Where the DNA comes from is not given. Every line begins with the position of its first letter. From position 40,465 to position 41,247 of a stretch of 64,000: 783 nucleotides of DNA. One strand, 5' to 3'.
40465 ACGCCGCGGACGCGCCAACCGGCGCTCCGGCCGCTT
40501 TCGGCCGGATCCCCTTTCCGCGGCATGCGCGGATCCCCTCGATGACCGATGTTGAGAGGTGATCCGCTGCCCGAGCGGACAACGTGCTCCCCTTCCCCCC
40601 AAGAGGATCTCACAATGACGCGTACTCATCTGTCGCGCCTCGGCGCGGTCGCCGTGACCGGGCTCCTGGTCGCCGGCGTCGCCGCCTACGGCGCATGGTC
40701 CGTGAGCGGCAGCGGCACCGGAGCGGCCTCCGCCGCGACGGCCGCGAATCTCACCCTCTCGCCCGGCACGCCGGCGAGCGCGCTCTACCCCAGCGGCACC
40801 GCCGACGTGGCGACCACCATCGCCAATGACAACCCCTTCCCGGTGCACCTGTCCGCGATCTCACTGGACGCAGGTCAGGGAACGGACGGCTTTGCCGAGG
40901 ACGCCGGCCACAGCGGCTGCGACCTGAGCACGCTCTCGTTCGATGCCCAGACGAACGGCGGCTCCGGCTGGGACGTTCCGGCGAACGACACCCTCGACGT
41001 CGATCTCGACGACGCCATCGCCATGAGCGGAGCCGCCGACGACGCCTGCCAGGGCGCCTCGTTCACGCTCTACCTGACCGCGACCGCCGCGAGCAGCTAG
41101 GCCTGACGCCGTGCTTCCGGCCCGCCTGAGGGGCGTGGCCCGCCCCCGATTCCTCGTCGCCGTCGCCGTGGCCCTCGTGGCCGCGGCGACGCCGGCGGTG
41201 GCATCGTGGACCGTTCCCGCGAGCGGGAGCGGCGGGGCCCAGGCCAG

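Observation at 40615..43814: Three-gene operon of TasA/camelysin-like secreted proteins with a giant multi-Ig partner and no SipW-type peptidase in view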

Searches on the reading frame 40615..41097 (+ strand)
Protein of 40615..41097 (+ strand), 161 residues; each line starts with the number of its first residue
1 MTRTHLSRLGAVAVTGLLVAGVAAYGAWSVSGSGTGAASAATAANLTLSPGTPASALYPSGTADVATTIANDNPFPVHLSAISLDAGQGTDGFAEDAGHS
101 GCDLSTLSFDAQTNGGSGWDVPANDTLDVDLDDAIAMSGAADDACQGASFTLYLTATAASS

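Call 8: search_protein_families(library=pfam, max_evalue=1, proteins=[window:40615-41097:+])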
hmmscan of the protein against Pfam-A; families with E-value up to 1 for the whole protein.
seq(161 aa): 0 families

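Call 9: search_protein_families(library=ncbifam, max_evalue=1, proteins=[window:40615-41097:+])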
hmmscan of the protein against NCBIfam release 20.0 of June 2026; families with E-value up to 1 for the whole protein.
seq(161 aa): 1 family
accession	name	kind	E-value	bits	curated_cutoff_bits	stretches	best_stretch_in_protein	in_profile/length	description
TIGR00260.1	thrC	equivalog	0.85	8.7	167.1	0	12-63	63-110/340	threonine synthase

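Call 10: find_homologous_proteins(query=window:40615-41097:+, max_evalue=0.001)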
Query seq(161 aa) (161 aa): 166 proteins with E <= 0.001 among 998 candidates; the best 120 are listed.
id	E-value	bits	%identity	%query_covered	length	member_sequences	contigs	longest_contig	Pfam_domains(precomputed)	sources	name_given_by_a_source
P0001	1.7e-92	325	99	100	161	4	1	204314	-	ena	-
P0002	1.6e-78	280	86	100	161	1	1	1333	-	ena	-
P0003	1.1e-77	277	84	100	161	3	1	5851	-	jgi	jgi:hypothetical protein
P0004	2.1e-76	273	83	100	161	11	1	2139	-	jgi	jgi:hypothetical protein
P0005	1.1e-75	271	83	100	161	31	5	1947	-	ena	-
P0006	1.3e-75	271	83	100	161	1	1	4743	-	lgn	-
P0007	1.8e-75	270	83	100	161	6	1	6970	-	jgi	jgi:hypothetical protein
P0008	1.9e-75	270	83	100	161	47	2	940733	-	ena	-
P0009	2.6e-75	270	83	100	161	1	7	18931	-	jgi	jgi:hypothetical protein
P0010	4.6e-75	269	83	99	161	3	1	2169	-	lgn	-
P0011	6.6e-75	268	82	99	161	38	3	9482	-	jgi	jgi:hypothetical protein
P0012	9.1e-75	268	83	100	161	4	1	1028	-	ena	-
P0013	9.8e-75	268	83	100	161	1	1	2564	-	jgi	jgi:hypothetical protein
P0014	1.0e-74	268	83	99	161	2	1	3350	-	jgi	-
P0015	6.2e-74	265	82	100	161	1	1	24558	-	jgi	jgi:hypothetical protein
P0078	2.2e-46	176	59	99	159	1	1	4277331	-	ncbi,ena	-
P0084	2.7e-39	153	59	86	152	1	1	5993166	-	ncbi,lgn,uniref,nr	ncbi:hypothetical protein [Actinoplanes sp. TFC3]|uniref:hypothetical protein n=1 Tax=Actinoplanes s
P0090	4.6e-36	142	51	95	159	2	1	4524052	-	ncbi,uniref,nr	ncbi:hypothetical protein [Nocardioides sp. InS609-2]|uniref:hypothetical protein n=1 Tax=Nocardioid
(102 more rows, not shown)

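Call 12: find_encoding_contigs(protein=P0001, flank=10000, max_places=2)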
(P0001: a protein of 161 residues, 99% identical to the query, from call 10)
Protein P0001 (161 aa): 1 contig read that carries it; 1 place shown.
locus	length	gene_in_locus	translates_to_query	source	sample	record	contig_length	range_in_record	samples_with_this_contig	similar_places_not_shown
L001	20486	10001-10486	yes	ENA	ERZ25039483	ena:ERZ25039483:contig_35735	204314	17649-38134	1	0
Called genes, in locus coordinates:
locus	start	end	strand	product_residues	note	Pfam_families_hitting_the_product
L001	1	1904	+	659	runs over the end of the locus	PF02705:K_trans, PF22776:K_trans_C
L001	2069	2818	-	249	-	PF13508:Acetyltransf_7 (faint), PF00583:Acetyltransf_1 (weak)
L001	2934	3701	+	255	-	PF02463:SMC_N (faint), PF00005:ABC_tran, PF13304:AAA_21 (faint)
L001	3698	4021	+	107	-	PF03992:ABM (weak)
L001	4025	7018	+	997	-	PF12704:MacB_PCD, PF02687:FtsX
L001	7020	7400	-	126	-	-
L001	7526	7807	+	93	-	PF08940:DUF1918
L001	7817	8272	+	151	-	PF00582:Usp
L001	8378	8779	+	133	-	-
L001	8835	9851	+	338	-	PF00069:Pkinase, PF07714:PK_Tyr_Ser-Thr, PF01636:APH (faint), PF03109:ABC1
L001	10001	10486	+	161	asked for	-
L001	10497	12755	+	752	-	PF19077:Big_13 (faint), PF13750:Big_3_3 (faint)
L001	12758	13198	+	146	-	-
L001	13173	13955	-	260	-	PF03328:HpcH_HpaI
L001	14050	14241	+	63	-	-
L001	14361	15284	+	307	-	PF00005:ABC_tran, PF13304:AAA_21 (weak)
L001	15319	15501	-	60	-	-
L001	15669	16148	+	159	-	-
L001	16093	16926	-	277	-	-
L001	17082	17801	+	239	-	PF12679:ABC2_membrane_2 (weak), PF12730:ABC2_membrane_4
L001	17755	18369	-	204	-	-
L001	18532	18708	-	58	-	PF06609:TRI12 (weak), PF07690:MFS_1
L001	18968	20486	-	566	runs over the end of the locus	-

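Call 13: find_encoding_contigs(protein=P0008, flank=10000, max_places=2)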
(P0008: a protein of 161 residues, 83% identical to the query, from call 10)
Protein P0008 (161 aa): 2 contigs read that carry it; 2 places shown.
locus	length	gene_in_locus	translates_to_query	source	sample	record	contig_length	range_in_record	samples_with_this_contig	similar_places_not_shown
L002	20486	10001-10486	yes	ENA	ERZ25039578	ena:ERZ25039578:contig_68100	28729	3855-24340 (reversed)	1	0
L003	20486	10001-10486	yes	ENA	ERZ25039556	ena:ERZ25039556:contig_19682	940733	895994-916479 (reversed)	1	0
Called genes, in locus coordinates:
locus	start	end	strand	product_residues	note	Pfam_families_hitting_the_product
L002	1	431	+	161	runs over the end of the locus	PF07885:Ion_trans_2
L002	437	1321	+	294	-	PF03631:Virul_fac_BrkB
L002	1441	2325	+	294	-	PF00583:Acetyltransf_1, PF13508:Acetyltransf_7 (weak), PF13673:Acetyltransf_10 (weak)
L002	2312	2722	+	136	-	-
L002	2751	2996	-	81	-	-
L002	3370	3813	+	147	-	PF00582:Usp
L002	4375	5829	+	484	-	PF00324:AA_permease, PF13520:AA_permease_2, PF00582:Usp (weak)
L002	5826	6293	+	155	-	-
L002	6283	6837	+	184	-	PF02705:K_trans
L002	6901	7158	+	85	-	PF02705:K_trans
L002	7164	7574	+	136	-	PF02705:K_trans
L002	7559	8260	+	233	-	PF02705:K_trans, PF22776:K_trans_C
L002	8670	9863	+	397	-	PF00069:Pkinase, PF01636:APH (faint), PF07714:PK_Tyr_Ser-Thr, PF03109:ABC1 (weak)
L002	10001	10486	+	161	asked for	-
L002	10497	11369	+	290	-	-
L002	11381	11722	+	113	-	-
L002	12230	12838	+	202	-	-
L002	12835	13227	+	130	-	-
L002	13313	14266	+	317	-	PF04199:Cyclase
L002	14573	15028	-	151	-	PF03328:HpcH_HpaI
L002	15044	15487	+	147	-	PF01042:Ribonuc_L-PSP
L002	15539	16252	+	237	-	PF00106:adh_short, PF13561:adh_short_C2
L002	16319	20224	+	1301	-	PF00069:Pkinase, PF07714:PK_Tyr_Ser-Thr, PF16819:DUF5074 (faint), PF21959:DUF6923 (faint), PF00496:SBP_bac_5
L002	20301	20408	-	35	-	-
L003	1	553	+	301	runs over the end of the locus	PF14417:MEDS, PF13581:HATPase_c_2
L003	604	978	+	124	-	PF04020:Phage_holin_4_2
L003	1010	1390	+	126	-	PF07885:Ion_trans_2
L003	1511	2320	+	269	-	PF00583:Acetyltransf_1, PF13508:Acetyltransf_7 (weak), PF13673:Acetyltransf_10 (weak)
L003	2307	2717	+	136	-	-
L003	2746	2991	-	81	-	-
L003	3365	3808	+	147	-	PF00582:Usp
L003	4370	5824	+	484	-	PF00324:AA_permease, PF13520:AA_permease_2, PF00582:Usp (weak)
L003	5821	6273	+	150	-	-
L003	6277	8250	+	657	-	PF02705:K_trans, PF22776:K_trans_C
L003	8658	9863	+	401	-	PF00069:Pkinase, PF01636:APH (faint), PF07714:PK_Tyr_Ser-Thr, PF03109:ABC1 (weak)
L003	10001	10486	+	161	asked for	-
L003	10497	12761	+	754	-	PF19077:Big_13 (faint), PF13750:Big_3_3 (faint)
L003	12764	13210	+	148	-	-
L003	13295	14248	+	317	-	PF04199:Cyclase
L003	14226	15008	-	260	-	PF03328:HpcH_HpaI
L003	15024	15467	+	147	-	PF01042:Ribonuc_L-PSP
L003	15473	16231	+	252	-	PF00106:adh_short, PF13561:adh_short_C2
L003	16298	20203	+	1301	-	PF00069:Pkinase, PF07714:PK_Tyr_Ser-Thr, PF16819:DUF5074 (faint), PF21959:DUF6923 (faint), PF00496:SBP_bac_5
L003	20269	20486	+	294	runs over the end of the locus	PF00005:ABC_tran, PF13304:AAA_21 (weak)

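Call 14: find_encoding_contigs(protein=P0084, flank=10000, max_places=1)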
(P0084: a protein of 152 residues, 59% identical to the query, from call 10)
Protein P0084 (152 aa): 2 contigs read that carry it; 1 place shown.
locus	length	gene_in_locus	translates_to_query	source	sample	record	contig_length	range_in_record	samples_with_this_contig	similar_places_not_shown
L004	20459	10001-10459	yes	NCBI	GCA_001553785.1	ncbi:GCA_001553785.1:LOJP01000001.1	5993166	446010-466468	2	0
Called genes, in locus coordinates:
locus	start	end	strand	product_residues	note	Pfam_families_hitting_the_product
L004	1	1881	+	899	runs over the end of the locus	PF00989:PAS, PF08447:PAS_3, PF08448:PAS_4, PF13426:PAS_9 (weak), PF00990:GGDEF, PF00563:EAL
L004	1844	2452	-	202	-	PF00440:TetR_N, PF16859:TetR_C_11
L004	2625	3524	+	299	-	PF01061:ABC2_membrane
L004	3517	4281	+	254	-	PF13401:AAA_22 (faint), PF02463:SMC_N (faint), PF00005:ABC_tran, PF13304:AAA_21 (faint)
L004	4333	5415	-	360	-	PF26571:VldE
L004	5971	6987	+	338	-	PF26571:VldE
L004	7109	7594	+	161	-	PF00583:Acetyltransf_1, PF13673:Acetyltransf_10 (weak), PF13508:Acetyltransf_7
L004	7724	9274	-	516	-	PF00990:GGDEF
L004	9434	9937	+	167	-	-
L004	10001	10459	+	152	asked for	-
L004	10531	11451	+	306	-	PF09362:DUF1996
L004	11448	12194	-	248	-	PF03640:Lipoprotein_15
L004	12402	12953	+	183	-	PF07638:Sigma70_ECF, PF04542:Sigma70_r2, PF08281:Sigma70_r4_2, PF04545:Sigma70_r4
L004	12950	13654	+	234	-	PF13490:zf-HC2 (weak)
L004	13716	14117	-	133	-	PF01243:PNPOx_N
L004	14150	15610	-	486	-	PF07690:MFS_1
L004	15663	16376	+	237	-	PF00440:TetR_N, PF02909:TetR_C_1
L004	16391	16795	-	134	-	PF00581:Rhodanese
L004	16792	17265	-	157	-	PF05995:CDO_I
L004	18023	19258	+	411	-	PF03080:Neprosin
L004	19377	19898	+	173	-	PF04542:Sigma70_r2, PF08281:Sigma70_r4_2, PF04545:Sigma70_r4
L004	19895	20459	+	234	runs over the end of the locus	PF13490:zf-HC2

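Call 15: find_encoding_contigs(protein=P0090, flank=10000, max_places=1)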
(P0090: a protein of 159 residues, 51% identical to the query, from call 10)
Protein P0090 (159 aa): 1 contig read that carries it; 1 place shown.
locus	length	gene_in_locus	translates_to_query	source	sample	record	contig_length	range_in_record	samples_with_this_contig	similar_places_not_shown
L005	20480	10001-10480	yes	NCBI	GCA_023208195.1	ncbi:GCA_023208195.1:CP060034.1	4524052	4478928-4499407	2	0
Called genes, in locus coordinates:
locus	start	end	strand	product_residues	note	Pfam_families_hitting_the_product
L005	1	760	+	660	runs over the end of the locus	PF07973:tRNA_SAD, PF00587:tRNA-synt_2b, PF03129:HGTP_anticodon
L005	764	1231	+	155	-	PF01230:HIT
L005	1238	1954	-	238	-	PF23023:Anti-Pycsar_Apyc1 (weak), PF00753:Lactamase_B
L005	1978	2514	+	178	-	PF01230:HIT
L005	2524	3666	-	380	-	PF05222:AlaDh_PNT_N, PF01262:AlaDh_PNT_C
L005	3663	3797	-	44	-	-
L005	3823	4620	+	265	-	PF00459:Inositol_P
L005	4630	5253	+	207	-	PF01066:CDP-OH_P_transf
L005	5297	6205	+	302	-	PF01680:SOR_SNZ, PF05690:ThiG (weak)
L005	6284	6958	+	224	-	-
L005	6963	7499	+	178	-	-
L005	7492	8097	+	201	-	PF12389:Peptidase_M73 (weak)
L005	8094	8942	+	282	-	-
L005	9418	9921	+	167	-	-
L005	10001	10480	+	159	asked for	-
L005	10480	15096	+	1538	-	PF06439:3keto-disac_hyd (faint), PF00054:Laminin_G_1 (faint), PF22925:TS_C (faint), PF13385:Laminin_G_3, PF02210:Laminin_G_2 (weak), PF13385:Laminin_G_3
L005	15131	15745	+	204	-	PF07685:GATase_3, PF01174:SNO, PF03575:Peptidase_S51 (faint)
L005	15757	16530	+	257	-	PF20772:TACO1_YebC_N, PF01709:Transcrip_reg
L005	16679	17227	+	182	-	PF02075:RuvC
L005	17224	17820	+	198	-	PF01330:RuvA_N, PF21176:RecR_HhH (faint), PF00633:HHH (faint), PF14520:HHH_5, PF07499:RuvA_C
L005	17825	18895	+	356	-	PF06068:TIP49 (weak), PF05496:RuvB_N, PF07728:AAA_5 (weak), PF00004:AAA, PF17864:AAA_lid_4, PF05491:WHD_RuvB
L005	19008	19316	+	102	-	PF02699:YajC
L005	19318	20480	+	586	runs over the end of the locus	PF21760:SecD_1st, PF22599:SecDF_P1_head, PF02355:SecD_SecF_C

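Call 16: find_encoding_contigs(protein=P0078, flank=10000, max_places=1)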
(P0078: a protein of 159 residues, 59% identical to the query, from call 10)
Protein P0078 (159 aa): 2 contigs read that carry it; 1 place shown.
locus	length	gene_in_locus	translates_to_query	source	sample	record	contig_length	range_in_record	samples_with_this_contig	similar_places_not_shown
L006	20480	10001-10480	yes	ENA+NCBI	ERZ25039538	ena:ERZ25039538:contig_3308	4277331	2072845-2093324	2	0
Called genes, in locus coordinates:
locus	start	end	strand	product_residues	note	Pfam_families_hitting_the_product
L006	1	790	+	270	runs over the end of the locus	PF00005:ABC_tran, PF13304:AAA_21 (faint)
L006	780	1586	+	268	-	PF00528:BPD_transp_1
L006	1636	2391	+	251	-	PF00392:GntR, PF07702:UTRA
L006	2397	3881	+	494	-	PF00266:Aminotran_5, PF01212:Beta_elim_lyase, PF01053:Cys_Met_Meta_PP (weak)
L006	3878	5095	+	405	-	PF01663:Phosphodiest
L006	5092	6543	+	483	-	PF00171:Aldedh, PF05893:LuxC (weak)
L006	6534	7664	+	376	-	PF06155:GBBH-like_N, PF02668:TauD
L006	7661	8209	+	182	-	-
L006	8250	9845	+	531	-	PF06826:Asp-Al_Ex, PF02080:TrkA_C, PF06826:Asp-Al_Ex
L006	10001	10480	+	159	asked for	-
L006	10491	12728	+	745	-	PF19077:Big_13 (faint), PF13750:Big_3_3 (faint)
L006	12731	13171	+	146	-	-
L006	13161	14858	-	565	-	PF00005:ABC_tran, PF13304:AAA_21 (faint)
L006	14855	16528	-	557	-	PF00664:ABC_membrane, PF00005:ABC_tran, PF02463:SMC_N (faint), PF13304:AAA_21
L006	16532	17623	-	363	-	PF02322:Cyt_bd_oxida_II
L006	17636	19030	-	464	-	PF01654:Cyt_bd_oxida_I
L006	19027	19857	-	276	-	PF00582:Usp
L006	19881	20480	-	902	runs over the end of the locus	PF13302:Acetyltransf_3, PF00583:Acetyltransf_1, PF02629:CoA_binding, PF13380:CoA_binding_2, PF13607:Succ_CoA_lig, PF19045:Ligase_CoA_2, PF13549:ATP-grasp_5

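Call 20: search_protein_families(library=ncbifam, max_evalue=0.1, proteins=[L005:6284-6958:+, L005:6963-7499:+, L005:7492-8097:+, L005:8094-8942:+, L005:9418-9921:+, L005:10001-10480:+, L005:10480-15096:+, L004:9434-9937:+])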
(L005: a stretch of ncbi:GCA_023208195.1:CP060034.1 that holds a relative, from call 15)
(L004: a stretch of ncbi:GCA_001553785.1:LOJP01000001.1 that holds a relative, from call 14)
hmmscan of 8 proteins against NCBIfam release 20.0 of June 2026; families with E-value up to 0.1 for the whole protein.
L005:6284-6958:+ (224 aa): 2 families
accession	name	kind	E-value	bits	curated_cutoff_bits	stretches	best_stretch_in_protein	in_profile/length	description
TIGR04089.1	exp_by_SipW_III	subfamily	1.3e-36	126.4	60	1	45-221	1-179/179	alternate-type signal peptide domain-containing protein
TIGR04088.1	cognate_SipW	domain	5.4e-07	29.6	19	1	54-88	1-34/34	SipW-dependent-type signal peptide-containing protein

L005:6963-7499:+ (178 aa): 3 families
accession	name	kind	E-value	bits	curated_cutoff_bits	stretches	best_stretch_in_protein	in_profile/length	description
TIGR02228.1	sigpep_I_arch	equivalog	6.7e-23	81.3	51.85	1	11-155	8-154/158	signal peptidase I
NF046067.1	SigPepSipWBacil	equivalog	7.4e-17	61.5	190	1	23-168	28-174/189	signal peptidase I SipW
TIGR02227.1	sigpep_I_bact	equivalog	0.0017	18.2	47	1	19-87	6-77/162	signal peptidase I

L005:7492-8097:+ (201 aa): 2 families
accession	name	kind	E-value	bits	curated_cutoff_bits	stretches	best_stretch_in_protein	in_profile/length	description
TIGR04088.1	cognate_SipW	domain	1.3e-05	25.2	19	1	19-52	2-34/34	SipW-dependent-type signal peptide-containing protein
NF012200.0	choice_anch_D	domain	0.035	14.6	45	1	63-123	18-80/108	choice-of-anchor D domain-containing protein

L005:8094-8942:+ (282 aa): 3 families
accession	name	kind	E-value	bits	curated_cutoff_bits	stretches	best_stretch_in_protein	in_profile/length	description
TIGR02228.1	sigpep_I_arch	equivalog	2.2e-17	63.4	51.85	1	11-146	3-142/158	signal peptidase I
NF046067.1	SigPepSipWBacil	equivalog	1.5e-14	54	190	1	34-146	34-149/189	signal peptidase I SipW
TIGR02227.1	sigpep_I_bact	equivalog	0.0066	16.3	47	1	26-94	8-80/162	signal peptidase I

L005:9418-9921:+ (167 aa): 0 families

L005:10001-10480:+ (159 aa): 1 family
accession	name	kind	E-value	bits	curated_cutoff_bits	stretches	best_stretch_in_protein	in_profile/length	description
TIGR03562.1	osmo_induc_OsmC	subfamily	0.073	13.2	85.8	0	97-131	50-84/137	OsmC family peroxiredoxin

L005:10480-15096:+ (1538 aa): 0 families

L004:9434-9937:+ (167 aa): 0 families

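Call 21: search_protein_families(library=pfam, max_evalue=0.1, proteins=[L005:6284-6958:+, L005:6963-7499:+, L005:7492-8097:+, L005:8094-8942:+, L005:9418-9921:+, L005:10001-10480:+, L005:10480-15096:+, L004:9434-9937:+])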
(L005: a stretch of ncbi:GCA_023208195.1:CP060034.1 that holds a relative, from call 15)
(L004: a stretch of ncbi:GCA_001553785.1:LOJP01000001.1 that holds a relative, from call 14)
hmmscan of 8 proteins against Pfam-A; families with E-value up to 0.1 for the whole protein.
L005:6284-6958:+ (224 aa): 0 families

L005:6963-7499:+ (178 aa): 1 family
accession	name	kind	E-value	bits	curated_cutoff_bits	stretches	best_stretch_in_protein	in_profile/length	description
PF10502.14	Peptidase_S26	-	0.0022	18.4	22.9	1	17-77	7-71/168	Signal peptidase, peptidase S26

L005:7492-8097:+ (201 aa): 1 family
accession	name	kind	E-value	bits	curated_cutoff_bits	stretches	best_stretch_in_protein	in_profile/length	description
PF12389.13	Peptidase_M73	-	9.5e-06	26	22.5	1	17-90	13-76/196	Camelysin metallo-endopeptidase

L005:8094-8942:+ (282 aa): 1 family
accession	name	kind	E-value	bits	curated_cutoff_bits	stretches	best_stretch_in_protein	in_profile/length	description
PF10502.14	Peptidase_S26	-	0.0029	18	22.9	1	27-94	12-83/168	Signal peptidase, peptidase S26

L005:9418-9921:+ (167 aa): 2 families
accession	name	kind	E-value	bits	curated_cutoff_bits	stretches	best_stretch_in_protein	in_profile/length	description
PF12389.13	Peptidase_M73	-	0.00061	20.1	22.5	1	23-102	14-90/196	Camelysin metallo-endopeptidase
PF19816.4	DUF6299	-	0.0074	16.5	26.8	1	66-137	12-84/114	Family of unknown function (DUF6299)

L005:10001-10480:+ (159 aa): 0 families

L005:10480-15096:+ (1538 aa): 6 families
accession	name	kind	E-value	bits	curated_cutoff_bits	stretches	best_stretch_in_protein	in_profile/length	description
PF13385.13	Laminin_G_3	-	1.6e-38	132.6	27.6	3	619-776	1-150/151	Concanavalin A-like lectin/glucanases superfamily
PF02210.31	Laminin_G_2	-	6.5e-14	52.9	22.9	2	651-765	5-122/126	Laminin G domain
PF00054.30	Laminin_G_1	-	2.6e-10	41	24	1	681-760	34-119/131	Laminin G domain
PF06439.18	3keto-disac_hyd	-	2.9e-06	27.9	26.8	0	505-546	116-157/187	3-keto-disaccharide hydrolase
PF22925.3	TS_C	-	4.1e-06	27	27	0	691-731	120-160/202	Trans-sialidase, C-terminal domain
PF07953.20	Toxin_R_bind_N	-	0.092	12.9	23.8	0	1454-1524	121-190/191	Clostridium neurotoxin, N-terminal receptor binding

L004:9434-9937:+ (167 aa): 1 family
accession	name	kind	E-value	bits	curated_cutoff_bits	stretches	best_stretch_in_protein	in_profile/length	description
PF00902.23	TatC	-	0.044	14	25.1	1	12-44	89-121/208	Sec-independent protein translocase protein (TatC)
